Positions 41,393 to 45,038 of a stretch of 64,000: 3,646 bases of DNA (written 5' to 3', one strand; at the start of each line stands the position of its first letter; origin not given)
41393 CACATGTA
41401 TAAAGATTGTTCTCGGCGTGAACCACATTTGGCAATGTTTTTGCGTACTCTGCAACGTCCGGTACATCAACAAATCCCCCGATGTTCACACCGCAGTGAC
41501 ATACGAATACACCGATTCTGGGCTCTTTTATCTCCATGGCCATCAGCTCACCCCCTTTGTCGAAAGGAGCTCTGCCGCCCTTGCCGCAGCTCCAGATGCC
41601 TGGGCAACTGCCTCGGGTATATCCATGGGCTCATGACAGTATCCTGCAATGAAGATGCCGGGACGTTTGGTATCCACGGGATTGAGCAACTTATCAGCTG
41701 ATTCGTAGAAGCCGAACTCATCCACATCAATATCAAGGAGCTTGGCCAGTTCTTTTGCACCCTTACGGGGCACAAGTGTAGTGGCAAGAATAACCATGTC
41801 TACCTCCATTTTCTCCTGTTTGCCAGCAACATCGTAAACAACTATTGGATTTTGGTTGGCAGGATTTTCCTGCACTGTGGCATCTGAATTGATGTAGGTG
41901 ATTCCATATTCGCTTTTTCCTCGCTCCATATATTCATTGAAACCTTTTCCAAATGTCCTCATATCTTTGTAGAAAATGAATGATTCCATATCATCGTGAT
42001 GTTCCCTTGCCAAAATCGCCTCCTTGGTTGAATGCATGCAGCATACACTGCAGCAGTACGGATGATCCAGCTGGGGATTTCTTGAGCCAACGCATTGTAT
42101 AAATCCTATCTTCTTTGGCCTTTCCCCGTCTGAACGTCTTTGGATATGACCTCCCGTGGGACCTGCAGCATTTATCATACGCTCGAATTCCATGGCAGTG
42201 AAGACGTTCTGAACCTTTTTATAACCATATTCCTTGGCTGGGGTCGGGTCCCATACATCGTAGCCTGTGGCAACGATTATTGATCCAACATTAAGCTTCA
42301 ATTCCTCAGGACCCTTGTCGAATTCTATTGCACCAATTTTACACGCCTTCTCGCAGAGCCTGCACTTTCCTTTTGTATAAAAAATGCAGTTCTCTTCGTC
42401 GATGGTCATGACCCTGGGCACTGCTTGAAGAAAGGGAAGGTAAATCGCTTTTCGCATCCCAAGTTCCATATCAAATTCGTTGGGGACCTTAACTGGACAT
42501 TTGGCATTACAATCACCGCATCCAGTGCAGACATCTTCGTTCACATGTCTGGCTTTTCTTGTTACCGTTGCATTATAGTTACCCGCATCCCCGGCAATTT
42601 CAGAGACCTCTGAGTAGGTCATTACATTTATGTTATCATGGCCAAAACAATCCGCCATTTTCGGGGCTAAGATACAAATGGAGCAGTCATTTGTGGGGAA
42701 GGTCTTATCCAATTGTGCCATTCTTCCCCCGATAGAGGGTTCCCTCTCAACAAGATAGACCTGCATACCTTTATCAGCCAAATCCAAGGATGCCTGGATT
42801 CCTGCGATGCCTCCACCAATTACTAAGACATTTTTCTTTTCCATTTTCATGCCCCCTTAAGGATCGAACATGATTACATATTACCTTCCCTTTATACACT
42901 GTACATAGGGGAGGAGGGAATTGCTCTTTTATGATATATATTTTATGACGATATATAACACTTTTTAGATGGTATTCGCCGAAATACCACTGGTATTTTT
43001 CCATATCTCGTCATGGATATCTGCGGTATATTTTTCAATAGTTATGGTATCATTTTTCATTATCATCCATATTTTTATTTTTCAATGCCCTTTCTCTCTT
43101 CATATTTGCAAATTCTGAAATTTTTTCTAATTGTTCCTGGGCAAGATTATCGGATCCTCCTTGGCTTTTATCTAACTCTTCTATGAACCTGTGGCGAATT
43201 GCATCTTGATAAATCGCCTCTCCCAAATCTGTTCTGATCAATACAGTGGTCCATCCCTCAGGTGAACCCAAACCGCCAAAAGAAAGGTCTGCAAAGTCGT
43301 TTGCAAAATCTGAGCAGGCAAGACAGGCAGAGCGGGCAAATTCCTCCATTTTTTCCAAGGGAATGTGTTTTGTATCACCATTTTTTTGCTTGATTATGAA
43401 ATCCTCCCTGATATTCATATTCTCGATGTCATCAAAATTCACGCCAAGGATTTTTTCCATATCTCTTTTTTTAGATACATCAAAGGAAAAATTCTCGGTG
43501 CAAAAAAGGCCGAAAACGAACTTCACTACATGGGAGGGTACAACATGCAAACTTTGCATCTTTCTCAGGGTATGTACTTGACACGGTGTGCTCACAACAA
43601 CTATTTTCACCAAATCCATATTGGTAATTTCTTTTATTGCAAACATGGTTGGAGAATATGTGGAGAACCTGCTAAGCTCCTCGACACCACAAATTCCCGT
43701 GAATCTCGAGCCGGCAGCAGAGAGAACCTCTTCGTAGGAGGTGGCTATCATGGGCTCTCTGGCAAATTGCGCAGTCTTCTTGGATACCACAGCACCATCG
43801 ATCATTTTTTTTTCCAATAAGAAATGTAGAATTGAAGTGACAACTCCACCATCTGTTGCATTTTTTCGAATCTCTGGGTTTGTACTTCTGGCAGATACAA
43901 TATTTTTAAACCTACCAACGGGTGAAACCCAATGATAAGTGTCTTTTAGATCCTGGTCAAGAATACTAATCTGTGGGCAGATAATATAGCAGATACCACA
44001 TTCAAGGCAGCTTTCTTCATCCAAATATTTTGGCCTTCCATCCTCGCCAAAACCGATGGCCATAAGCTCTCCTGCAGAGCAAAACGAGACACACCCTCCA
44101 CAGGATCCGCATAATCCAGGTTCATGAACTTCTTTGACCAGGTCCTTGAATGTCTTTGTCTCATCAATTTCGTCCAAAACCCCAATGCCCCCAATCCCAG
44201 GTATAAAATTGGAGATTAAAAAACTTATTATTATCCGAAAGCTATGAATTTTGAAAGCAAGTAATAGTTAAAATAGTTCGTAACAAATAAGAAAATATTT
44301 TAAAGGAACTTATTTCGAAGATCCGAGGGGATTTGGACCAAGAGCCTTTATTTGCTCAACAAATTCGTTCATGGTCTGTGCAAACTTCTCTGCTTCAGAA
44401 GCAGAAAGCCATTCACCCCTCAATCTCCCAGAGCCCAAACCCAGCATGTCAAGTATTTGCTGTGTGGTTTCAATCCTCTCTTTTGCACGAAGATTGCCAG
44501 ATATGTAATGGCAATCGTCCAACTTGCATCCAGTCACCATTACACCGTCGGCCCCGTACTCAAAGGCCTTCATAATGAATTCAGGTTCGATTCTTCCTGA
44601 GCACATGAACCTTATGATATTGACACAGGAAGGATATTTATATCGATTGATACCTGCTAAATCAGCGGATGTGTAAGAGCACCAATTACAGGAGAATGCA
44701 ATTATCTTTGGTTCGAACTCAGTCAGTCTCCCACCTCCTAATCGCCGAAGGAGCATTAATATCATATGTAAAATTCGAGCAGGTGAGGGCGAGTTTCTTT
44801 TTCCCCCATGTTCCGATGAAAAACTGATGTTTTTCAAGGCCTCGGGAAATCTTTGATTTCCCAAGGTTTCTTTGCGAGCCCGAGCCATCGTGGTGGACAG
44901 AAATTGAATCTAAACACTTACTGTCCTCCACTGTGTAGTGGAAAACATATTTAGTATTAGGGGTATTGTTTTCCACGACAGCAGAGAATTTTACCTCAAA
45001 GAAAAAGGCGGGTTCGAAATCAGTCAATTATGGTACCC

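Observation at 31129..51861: Family of conserved small Cys4 proteins embedded between mvhD and hdrA (four paralogs)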

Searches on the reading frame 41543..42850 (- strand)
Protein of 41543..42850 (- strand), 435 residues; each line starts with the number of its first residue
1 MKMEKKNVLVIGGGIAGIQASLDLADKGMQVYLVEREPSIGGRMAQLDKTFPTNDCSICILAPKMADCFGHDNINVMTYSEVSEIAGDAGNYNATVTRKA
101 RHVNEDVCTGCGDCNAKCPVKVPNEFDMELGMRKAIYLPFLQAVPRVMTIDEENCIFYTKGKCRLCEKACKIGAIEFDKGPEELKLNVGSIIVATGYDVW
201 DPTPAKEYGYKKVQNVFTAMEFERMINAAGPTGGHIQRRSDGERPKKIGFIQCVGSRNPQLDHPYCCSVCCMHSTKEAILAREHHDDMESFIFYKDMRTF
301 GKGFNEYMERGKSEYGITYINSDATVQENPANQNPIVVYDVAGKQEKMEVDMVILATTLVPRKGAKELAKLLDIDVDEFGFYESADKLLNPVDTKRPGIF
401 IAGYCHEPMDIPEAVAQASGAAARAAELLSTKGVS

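Call 11: search_protein_families(library=ncbifam, proteins=[window:41543-42850:-], max_evalue=0.01)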
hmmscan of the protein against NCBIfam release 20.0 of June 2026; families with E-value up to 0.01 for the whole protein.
window:41543-42850:- (435 aa): 105 families (the best 25 are shown)
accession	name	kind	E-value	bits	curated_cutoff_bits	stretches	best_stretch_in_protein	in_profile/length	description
NF040770.1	hetero_SS_HdrA2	exception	5.8e-162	540.6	1100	1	5-431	139-562/777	CoB-CoM heterodisulfide reductase HdrA2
NF041778.1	hetero_SS_HdrA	equivalog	1.7e-113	380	1400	1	6-431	143-572/771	ferredoxin:CoB-CoM heterodisulfide reductase subunit HdrA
NF041891.1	hdrA_Methbact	equivalog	6.3e-110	368.6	1300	1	4-430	132-557/762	ferredoxin:CoB-CoM heterodisulfide reductase subunit HdrA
TIGR03467.1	HpnE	equivalog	6.3e-09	35.7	283.05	1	8-45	1-38/430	hydroxysqualene dehydroxylase HpnE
NF045637.1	carotdesatCrtDProt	equivalog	3.5e-08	32.4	580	1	8-49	1-42/485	1-hydroxycarotenoid 3,4-desaturase CrtD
TIGR01350.1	lipoamide_DH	equivalog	4.7e-08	32.2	408.8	1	7-42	3-37/461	dihydrolipoyl dehydrogenase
NF009410.0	PRK12771.1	subfamily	5.3e-08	31.9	516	1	6-44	139-177/566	NAD(P)-binding protein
NF005560.0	PRK07233.1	equivalog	1.1e-07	31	252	1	7-48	2-43/435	hypothetical protein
NF045599.1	bili_reduct_long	exception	1.3e-07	30.3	750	1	4-45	380-421/641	bilirubin reductase, long form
TIGR03997.1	mycofact_OYE_2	equivalog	1.9e-07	29.9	793.15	1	4-48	378-422/645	mycofactocin system FadH/OYE family oxidoreductase 2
TIGR02734.1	crtI_fam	subfamily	2.4e-07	29.8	238.1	1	8-50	1-43/504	phytoene desaturase family protein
NF009409.0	PRK12770.1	subfamily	4.3e-07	29.3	343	0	337-432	263-353/360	putative glutamate synthase subunit beta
NF058655.1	CrtID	equivalog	6.4e-07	28.6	640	1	8-50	1-43/478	bifunctional phytoene desaturase/3,4-desaturase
NF041087.1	bile_acid_BaiCD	equivalog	8.5e-07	27.5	825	1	4-45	379-420/642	bile acid Fe-S flavoenzyme BaiCD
NF008845.0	PRK11883.1-5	equivalog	1.1e-06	27.2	560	0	3-47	2-52/468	protoporphyrinogen oxidase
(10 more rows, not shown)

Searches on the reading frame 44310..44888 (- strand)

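Call 11: search_protein_families(library=ncbifam, proteins=[window:44310-44888:-], max_evalue=0.01)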
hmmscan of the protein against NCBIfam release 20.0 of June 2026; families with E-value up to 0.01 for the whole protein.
window:44310-44888:- (192 aa): 3 families
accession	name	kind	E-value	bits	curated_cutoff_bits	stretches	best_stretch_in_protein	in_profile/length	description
NF040770.1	hetero_SS_HdrA2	exception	1.1e-52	179.2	1100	1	58-185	646-773/777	CoB-CoM heterodisulfide reductase HdrA2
NF045873.1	F420_non_VhuD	exception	2.6e-43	147.3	215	1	59-188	1-130/132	F420-non-reducing hydrogenase iron-sulfur subunit VhuD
NF041891.1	hdrA_Methbact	equivalog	3.6e-13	48.6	1300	1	59-182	643-760/762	ferredoxin:CoB-CoM heterodisulfide reductase subunit HdrA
